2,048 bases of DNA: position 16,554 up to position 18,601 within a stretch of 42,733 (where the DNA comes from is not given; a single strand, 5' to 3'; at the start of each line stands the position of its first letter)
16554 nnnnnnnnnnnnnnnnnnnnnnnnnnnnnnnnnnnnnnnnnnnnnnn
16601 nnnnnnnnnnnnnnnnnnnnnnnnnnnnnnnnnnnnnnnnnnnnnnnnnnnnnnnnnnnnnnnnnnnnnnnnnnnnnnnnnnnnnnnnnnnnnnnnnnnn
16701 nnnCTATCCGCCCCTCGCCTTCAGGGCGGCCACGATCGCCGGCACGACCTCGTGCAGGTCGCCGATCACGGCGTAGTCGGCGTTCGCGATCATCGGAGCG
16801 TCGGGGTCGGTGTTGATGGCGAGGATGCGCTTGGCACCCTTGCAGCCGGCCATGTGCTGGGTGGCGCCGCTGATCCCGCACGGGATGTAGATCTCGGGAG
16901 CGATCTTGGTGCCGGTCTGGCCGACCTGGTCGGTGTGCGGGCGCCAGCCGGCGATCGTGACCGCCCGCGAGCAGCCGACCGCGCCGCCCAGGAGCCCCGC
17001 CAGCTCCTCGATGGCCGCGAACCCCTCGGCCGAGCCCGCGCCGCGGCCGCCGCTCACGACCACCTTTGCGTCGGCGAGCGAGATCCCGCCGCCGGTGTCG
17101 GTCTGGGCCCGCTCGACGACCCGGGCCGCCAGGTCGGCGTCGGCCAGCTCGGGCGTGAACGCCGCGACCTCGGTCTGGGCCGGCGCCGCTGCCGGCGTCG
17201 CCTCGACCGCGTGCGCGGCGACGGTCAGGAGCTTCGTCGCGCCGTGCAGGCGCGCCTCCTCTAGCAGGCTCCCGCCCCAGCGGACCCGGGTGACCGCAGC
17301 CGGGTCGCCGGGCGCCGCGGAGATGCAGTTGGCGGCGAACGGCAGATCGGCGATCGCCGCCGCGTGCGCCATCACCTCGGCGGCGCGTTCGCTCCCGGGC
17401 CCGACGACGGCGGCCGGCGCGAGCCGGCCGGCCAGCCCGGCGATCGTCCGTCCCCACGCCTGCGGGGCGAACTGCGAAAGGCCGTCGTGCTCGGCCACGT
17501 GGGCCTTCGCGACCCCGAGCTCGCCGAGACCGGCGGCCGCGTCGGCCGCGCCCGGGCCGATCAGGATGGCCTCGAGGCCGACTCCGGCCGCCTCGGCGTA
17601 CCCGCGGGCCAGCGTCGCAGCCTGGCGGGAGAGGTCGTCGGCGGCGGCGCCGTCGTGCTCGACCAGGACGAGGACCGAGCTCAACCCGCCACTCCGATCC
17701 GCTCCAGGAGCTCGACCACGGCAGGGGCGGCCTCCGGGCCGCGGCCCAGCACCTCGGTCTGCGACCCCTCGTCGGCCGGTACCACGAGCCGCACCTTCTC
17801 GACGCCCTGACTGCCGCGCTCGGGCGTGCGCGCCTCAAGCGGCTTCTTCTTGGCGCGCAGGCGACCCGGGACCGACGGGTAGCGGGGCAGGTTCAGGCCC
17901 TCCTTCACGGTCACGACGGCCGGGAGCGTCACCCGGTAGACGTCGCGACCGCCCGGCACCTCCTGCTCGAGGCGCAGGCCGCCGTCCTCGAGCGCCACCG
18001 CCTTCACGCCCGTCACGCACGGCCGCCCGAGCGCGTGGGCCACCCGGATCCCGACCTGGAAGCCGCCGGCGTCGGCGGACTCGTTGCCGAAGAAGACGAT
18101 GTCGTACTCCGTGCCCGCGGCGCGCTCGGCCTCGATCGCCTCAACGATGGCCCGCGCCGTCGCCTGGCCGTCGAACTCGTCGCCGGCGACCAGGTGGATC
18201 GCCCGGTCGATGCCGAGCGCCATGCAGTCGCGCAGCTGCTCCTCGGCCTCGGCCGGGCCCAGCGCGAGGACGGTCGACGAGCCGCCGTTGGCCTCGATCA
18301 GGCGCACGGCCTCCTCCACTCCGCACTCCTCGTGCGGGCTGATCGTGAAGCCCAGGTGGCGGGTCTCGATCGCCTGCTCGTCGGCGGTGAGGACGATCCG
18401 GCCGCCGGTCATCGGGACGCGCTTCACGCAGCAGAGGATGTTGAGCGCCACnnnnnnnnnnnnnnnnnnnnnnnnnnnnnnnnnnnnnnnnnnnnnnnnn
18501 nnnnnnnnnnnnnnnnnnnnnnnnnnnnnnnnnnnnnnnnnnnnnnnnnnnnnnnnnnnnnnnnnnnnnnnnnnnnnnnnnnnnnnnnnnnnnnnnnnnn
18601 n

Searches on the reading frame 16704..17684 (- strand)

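Call 22: search_protein_families(library=pfam, max_evalue=0.001, proteins=[window:16704-17684:-])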
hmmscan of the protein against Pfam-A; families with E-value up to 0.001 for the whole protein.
window:16704-17684:- (326 aa): 2 families
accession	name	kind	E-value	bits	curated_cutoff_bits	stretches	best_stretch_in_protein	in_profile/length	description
PF00766.25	ETF_alpha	-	4.9e-32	110.2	27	1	203-282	2-81/81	Electron transfer flavoprotein FAD-binding domain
PF01012.27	ETF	-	1.3e-18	67.8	26.7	1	4-178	1-178/181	Electron transfer flavoprotein domain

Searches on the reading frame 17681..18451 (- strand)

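Call 22: search_protein_families(library=pfam, max_evalue=0.001, proteins=[window:17681-18451:-])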
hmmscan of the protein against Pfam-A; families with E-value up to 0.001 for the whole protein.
window:17681-18451:- (256 aa): 1 family
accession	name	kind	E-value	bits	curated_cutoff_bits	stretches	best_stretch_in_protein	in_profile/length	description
PF01012.27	ETF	-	3.2e-29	102.5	26.7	1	31-209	7-177/181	Electron transfer flavoprotein domain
